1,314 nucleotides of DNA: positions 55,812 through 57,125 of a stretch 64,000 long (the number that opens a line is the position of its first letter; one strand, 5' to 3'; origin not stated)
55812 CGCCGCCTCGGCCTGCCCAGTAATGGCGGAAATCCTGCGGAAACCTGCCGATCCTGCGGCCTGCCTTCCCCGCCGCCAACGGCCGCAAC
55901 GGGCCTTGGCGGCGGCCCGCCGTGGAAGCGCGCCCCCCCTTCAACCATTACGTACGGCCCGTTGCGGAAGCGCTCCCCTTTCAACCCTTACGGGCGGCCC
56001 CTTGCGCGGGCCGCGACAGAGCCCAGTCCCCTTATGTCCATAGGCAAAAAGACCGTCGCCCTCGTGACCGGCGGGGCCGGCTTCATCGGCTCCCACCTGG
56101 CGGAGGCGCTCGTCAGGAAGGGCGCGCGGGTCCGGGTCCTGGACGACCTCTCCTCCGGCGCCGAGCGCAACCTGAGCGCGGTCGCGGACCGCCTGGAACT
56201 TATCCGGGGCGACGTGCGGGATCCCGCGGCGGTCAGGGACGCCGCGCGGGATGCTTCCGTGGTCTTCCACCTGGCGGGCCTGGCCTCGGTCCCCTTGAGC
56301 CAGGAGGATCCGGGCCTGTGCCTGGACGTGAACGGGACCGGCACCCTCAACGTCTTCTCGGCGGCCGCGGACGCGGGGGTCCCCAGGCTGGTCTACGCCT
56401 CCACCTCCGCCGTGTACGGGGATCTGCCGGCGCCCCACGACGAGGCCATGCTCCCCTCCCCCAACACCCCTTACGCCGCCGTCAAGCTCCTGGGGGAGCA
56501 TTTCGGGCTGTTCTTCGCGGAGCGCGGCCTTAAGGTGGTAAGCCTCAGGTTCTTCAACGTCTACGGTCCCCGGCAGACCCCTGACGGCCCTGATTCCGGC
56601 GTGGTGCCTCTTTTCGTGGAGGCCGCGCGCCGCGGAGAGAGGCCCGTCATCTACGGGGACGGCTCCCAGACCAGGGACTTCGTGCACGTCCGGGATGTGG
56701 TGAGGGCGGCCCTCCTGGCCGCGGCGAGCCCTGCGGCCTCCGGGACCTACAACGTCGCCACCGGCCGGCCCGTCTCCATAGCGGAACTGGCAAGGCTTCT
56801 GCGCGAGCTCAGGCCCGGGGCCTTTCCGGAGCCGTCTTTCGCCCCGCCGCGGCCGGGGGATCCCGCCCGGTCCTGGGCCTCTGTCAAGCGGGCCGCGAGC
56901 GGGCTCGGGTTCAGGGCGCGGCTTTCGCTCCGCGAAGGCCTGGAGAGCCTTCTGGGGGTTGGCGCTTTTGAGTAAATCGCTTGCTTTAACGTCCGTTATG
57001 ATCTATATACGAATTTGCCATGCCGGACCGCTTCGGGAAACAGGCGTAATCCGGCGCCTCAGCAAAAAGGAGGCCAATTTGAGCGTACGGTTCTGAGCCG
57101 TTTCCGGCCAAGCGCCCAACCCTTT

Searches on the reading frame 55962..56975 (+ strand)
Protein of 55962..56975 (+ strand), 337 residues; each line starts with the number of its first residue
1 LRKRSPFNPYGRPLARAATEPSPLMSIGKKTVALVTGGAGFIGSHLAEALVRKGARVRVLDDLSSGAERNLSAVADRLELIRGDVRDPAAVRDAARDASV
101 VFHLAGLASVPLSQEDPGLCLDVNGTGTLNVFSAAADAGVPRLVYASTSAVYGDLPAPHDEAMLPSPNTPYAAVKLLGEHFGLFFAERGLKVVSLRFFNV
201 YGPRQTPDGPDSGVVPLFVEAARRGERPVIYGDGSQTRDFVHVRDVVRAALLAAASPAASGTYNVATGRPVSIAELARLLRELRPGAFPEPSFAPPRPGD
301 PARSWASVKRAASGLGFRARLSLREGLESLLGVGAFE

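Call 49: search_protein_families(library=pfam, proteins=[window:55962-56975:+])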
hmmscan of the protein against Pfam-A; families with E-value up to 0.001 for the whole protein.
window:55962-56975:+ (337 aa): 10 families
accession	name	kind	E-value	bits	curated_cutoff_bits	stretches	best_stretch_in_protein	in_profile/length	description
PF01370.27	Epimerase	-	1.1e-62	212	20.9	1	33-266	1-240/240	NAD dependent epimerase/dehydratase family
PF16363.11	GDP_Man_Dehyd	-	1e-51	176.8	27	1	34-328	1-330/332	GDP-mannose 4,6 dehydratase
PF01073.25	3Beta_HSD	-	2.8e-29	102.5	22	1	34-256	1-231/280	3-beta hydroxysteroid dehydrogenase/isomerase family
PF02719.21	Polysacc_synt_2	-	3e-18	66.5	20.2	1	34-283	2-246/293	Polysaccharide biosynthesis protein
PF04321.23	RmlD_sub_bind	-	9e-14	51.7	27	1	34-280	4-227/287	RmlD substrate binding domain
PF13460.12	NAD_binding_10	-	5.2e-12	46.4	27.2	1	37-163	1-113/184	NAD(P)H-binding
PF07993.18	NAD_binding_4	-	4.7e-09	36.2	20.1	1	35-248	1-256/258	Male sterility protein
PF05368.20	NmrA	-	4.6e-08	33.4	27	1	31-148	3-107/298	NmrA-like family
PF00106.31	adh_short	-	1.2e-07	31.9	26.6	1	32-133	2-117/195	short chain dehydrogenase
PF08659.16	KR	-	4.1e-05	24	22.6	1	33-100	3-77/180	KR domain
